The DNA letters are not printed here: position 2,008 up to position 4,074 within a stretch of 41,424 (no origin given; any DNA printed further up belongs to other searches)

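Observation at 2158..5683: Cassette of two paralogous unassignable proteins plus a B12-type radical SAM enzyme, wedged between DNA-repair genes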

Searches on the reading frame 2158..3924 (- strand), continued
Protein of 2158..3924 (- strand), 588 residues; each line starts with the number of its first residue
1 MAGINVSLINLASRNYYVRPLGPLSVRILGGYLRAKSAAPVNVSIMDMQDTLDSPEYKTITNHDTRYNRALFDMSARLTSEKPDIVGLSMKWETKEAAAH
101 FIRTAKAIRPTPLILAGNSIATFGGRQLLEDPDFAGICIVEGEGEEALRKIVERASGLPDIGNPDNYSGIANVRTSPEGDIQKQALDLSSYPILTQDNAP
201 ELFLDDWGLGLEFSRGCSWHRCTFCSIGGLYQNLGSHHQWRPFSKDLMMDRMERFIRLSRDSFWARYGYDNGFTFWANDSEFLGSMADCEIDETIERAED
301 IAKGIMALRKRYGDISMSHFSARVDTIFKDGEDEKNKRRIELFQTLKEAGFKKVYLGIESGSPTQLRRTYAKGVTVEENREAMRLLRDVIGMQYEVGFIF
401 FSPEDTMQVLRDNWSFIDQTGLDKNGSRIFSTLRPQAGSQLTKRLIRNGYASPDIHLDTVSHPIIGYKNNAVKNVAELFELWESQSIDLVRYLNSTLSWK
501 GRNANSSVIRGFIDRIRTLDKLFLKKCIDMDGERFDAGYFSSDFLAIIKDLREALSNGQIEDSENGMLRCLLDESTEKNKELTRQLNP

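Call 95: search_protein_families(library=ncbifam, alignment_id=A5, max_evalue=0.1)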
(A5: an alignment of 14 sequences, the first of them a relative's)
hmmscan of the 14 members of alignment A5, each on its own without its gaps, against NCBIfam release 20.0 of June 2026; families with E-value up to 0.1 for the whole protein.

A. member 1, L012:7351-7887:+ (179 aa): 1 family
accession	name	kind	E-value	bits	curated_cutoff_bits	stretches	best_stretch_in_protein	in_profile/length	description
NF045836.1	MMB_0454_fam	equivalog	0.071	13.5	40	0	44-75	57-89/97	MMB_0454 family protein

B. families by the number of members that match (of 14 scanned): 3 families
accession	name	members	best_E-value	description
NF045836.1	MMB_0454_fam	2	0.06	MMB_0454 family protein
NF001070.0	PRK00118.1-6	1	0.043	putative DNA-binding protein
NF006218.0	PRK08343.1-4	1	0.087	preprotein translocase subunit SecD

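Call 102: search_protein_families(library=padloc, proteins=[P0018, P0025], max_evalue=0.01)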
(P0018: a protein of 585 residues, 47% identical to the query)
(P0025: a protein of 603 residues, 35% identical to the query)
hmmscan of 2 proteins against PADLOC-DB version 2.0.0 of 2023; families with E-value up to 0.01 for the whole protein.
P0018 (585 aa): 0 families

P0025 (603 aa): 1 family
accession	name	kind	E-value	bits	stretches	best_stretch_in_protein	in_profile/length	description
PDLC04689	PDC-M51A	-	9.9e-09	32.5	1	92-279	71-241/420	-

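Call 105: search_dna_similar(query=window:2158-3924:-, collection=phages, mode=protein, max_rows=8)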
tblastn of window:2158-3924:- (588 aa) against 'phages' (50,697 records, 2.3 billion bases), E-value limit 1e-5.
No match.

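Call 106: search_dna_similar(query=window:2158-3924:-, collection=plasmids, mode=protein, max_rows=8)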
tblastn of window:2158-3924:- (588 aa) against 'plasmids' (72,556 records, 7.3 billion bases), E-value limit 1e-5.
Records with a match: 11; places in all: 13; records where one place covers at least 80% of the query: 0.
Best place of each record, by identity: <60% 11.
By first word of the organism name: Rhizobium 4; Sphingobium 1; Burkholderia 1; Sinorhizobium 1; Eleftheria 1; Streptomyces 1; Solidesulfovibrio 1; Pseudanabaena 1.
By predicted mobility (MOB-suite, as given by PLSDB): non-mobilizable 10; conjugative 1.
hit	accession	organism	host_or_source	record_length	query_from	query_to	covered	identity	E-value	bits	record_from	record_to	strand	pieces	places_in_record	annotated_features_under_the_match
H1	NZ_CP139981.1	Sphingobium yanoikuyae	-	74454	113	482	63%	29.1%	5e-17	93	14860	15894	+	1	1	radical SAM protein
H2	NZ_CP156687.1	Burkholderia stagnalis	Bacterial cells,soils collected in ...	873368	83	497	71%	25.9%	2e-17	151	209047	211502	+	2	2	radical SAM protein (x2)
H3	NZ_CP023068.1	Sinorhizobium sojae CCBAU 05684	G.max,nodule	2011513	4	421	71%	25.6%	2e-15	88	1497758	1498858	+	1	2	record has no annotation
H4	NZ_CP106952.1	Eleftheria terrae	soil sample,soil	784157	5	450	76%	23.2%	1e-6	59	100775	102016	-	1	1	cobalamin-dependent protein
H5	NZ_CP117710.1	Streptomyces sp. MMBL 11-1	marine sponge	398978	43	438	67%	25.0%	2e-14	85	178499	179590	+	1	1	radical SAM protein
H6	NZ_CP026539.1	Solidesulfovibrio carbinolicus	-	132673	109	449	58%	27.4%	3e-10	71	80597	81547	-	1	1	radical SAM protein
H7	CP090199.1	Rhizobium leguminosarum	Trifolium ambiguum,Cell culture,nodule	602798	83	449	62%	25.0%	8e-11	73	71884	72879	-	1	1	radical SAM protein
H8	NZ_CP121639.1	Rhizobium leguminosarum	Trifolium ambiguum,cell culture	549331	83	449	62%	25.0%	1e-10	73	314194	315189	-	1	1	radical SAM protein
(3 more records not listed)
